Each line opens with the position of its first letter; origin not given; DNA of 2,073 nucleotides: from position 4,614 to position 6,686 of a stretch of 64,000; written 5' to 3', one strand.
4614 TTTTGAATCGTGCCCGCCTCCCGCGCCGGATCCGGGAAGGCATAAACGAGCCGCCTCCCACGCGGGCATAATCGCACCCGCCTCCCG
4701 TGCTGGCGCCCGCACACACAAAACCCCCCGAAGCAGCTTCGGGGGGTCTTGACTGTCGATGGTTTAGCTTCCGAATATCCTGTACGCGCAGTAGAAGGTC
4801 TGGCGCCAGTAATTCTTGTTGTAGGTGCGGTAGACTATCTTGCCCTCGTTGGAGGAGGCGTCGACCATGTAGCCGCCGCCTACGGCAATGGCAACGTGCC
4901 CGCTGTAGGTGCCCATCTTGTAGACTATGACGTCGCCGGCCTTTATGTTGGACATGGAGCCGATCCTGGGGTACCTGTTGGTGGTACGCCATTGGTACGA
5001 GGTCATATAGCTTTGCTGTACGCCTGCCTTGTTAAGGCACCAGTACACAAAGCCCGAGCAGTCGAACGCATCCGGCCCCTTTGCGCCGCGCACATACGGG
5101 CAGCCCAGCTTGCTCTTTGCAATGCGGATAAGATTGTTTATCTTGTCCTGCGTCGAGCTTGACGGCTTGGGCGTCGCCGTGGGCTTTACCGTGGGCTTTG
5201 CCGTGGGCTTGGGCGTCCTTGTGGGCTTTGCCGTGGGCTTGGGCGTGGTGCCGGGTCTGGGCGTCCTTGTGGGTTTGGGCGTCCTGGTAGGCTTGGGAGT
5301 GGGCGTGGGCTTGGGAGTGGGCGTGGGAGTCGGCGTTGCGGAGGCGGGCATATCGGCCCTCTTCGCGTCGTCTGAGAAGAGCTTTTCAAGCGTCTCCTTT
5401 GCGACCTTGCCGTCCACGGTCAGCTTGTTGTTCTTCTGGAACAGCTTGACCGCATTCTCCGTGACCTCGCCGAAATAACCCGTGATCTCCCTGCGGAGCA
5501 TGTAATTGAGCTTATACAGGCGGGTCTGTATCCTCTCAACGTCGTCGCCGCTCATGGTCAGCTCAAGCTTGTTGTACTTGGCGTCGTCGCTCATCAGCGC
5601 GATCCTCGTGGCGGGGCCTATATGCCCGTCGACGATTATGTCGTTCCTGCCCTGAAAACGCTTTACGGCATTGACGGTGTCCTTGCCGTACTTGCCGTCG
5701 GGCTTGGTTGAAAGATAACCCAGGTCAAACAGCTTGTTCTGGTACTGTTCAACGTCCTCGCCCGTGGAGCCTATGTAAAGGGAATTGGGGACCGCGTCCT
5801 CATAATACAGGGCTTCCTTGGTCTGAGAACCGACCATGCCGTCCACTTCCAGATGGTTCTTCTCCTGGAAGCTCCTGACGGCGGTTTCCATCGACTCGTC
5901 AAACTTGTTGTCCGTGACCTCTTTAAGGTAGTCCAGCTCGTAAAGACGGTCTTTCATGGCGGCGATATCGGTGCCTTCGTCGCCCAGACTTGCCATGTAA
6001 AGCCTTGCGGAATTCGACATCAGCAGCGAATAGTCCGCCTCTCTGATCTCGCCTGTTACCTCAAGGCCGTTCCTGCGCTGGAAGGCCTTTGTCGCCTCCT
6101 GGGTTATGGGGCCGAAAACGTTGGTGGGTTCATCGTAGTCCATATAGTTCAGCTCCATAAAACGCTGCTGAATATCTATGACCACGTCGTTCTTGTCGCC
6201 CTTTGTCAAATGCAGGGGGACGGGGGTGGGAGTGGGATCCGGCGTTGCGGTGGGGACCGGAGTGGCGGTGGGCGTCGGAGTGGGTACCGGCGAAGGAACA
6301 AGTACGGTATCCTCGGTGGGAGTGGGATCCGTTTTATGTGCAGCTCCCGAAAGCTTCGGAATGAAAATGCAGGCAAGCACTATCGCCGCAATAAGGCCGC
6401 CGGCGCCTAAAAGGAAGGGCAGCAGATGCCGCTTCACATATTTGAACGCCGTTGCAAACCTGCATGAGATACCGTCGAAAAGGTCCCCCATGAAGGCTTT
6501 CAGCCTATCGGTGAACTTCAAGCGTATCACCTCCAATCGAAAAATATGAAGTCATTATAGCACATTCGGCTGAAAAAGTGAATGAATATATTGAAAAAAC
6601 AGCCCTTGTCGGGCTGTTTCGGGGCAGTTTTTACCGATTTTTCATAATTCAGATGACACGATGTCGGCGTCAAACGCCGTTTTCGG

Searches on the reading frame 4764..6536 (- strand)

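Call 35: search_protein_families(library=pfam, proteins=[window:4764-6536:-], max_evalue=0.001)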
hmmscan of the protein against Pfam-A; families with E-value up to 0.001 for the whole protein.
window:4764-6536:- (590 aa): 7 families
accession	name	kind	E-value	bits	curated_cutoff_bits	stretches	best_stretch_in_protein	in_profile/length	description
PF01471.23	PG_binding_1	-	9.6e-62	205.5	23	4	329-386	1-57/57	Putative peptidoglycan binding domain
PF00877.26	NLPC_P60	-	3.4e-18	66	23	1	478-585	1-104/105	NlpC/P60 family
PF09374.15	PG_binding_3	-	1.4e-09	38.4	24.6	0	298-324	15-40/76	Predicted Peptidoglycan domain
PF08823.16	PG_binding_2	-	3e-08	34.2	21.1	0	323-370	8-54/74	Putative peptidoglycan binding domain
PF05257.22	CHAP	-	1.8e-07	32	26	1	492-551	10-66/81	CHAP domain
PF05887.16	Trypan_PARP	-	4.6e-05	23.8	100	1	368-449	32-112/134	Procyclic acidic repetitive protein (PARP)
PF05382.19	Amidase_5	-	7.4e-05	23.1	21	1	486-574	24-120/142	Bacteriophage peptidoglycan hydrolase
